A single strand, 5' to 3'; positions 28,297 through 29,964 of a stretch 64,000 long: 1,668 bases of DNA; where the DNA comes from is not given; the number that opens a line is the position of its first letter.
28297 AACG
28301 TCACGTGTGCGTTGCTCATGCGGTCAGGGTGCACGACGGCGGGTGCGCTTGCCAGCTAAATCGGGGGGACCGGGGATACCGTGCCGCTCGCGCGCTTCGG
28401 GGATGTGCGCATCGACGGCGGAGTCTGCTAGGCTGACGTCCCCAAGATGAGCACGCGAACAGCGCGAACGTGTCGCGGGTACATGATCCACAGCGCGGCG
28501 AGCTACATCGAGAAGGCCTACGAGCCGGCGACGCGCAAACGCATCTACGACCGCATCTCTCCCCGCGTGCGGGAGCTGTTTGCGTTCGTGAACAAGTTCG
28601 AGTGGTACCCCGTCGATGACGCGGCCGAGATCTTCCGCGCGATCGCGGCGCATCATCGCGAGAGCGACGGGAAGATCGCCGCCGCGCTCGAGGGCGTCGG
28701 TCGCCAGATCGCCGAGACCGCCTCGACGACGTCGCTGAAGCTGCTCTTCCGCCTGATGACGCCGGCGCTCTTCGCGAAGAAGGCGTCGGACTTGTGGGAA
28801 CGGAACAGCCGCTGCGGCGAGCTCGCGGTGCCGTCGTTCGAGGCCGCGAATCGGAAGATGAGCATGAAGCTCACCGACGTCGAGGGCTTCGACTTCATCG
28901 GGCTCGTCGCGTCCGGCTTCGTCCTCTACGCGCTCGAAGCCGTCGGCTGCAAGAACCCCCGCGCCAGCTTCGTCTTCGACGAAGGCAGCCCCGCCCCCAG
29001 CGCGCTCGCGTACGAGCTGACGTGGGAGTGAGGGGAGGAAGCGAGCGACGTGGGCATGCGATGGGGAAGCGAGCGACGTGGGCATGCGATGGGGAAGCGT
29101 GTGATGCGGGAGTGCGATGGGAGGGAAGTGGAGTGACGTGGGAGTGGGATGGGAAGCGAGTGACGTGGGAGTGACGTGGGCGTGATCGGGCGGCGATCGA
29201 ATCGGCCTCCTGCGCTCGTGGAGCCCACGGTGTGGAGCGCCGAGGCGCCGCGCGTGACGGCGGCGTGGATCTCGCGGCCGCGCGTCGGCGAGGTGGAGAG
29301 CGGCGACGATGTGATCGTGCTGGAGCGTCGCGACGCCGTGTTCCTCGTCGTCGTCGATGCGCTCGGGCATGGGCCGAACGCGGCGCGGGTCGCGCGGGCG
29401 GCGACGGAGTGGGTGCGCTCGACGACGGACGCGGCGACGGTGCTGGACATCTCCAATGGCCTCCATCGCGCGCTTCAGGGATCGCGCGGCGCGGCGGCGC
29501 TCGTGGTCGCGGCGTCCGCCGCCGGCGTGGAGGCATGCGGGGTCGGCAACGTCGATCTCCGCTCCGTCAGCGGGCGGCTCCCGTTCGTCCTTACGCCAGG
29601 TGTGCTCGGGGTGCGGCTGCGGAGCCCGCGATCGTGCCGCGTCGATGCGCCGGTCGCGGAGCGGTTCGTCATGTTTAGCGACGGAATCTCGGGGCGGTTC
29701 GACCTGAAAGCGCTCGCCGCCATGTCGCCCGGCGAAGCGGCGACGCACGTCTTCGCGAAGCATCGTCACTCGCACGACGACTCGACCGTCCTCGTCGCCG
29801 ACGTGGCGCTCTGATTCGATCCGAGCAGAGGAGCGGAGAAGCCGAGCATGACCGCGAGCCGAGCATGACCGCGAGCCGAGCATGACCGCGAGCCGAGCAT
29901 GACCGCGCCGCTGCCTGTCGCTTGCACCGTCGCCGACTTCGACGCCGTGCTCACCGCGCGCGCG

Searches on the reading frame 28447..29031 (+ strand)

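Call 4: search_protein_families(library=pfam, proteins=[window:28447-29031:+], max_evalue=0.01)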
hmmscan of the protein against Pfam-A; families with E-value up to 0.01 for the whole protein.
window:28447-29031:+ (194 aa): 0 families

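Call 36: search_protein_families(library=ncbifam, proteins=[window:28483-29031:+], max_evalue=0.01)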
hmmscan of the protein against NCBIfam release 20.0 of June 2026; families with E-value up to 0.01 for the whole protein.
window:28483-29031:+ (182 aa): 1 family
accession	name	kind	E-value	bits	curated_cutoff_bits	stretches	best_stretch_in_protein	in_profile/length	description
NF033743.1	NlpC_inact_RipD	exception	0.005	16.4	215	1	127-162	79-114/181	NlpC/P60 family peptidoglycan-binding protein RipD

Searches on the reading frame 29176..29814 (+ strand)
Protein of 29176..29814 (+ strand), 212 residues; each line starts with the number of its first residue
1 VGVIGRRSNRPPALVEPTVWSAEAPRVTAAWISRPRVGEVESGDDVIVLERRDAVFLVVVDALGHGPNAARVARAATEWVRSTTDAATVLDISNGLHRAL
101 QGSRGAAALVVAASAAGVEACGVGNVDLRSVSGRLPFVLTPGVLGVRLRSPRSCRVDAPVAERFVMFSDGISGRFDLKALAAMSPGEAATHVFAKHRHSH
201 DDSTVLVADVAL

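Call 4: search_protein_families(library=pfam, proteins=[window:29176-29814:+], max_evalue=0.01)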
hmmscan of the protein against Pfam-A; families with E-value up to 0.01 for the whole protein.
window:29176-29814:+ (212 aa): 1 family
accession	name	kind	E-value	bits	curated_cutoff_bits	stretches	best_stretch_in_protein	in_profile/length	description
PF07228.17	SpoIIE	-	1.8e-05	25.2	25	1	53-210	3-191/192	Stage II sporulation protein E (SpoIIE)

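Call 36: search_protein_families(library=ncbifam, proteins=[window:29176-29814:+], max_evalue=0.01)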
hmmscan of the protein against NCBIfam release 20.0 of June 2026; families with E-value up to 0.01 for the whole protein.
window:29176-29814:+ (212 aa): 0 families

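Call 44: find_encoding_contigs(protein=window:29182-29814:+, flank=3000, max_places=10)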
Protein window:29182-29814:+ (210 aa): 1 contig read that carries it; 1 place shown.
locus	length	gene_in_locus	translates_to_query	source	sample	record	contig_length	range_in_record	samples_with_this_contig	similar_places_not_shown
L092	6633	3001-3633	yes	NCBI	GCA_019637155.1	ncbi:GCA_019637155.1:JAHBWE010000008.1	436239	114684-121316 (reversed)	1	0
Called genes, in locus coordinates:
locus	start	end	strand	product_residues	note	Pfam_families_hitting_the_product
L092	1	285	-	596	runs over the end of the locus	-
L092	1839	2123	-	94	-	PF03992:ABM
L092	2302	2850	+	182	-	-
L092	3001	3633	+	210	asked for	PF07228:SpoIIE (faint)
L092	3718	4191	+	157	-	PF13581:HATPase_c_2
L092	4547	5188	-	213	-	PF01740:STAS, PF13466:STAS_2 (weak)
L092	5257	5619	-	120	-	PF01740:STAS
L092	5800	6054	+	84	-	PF01627:Hpt (weak)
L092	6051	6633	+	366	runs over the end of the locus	PF00072:Response_reg, PF01339:CheB_methylest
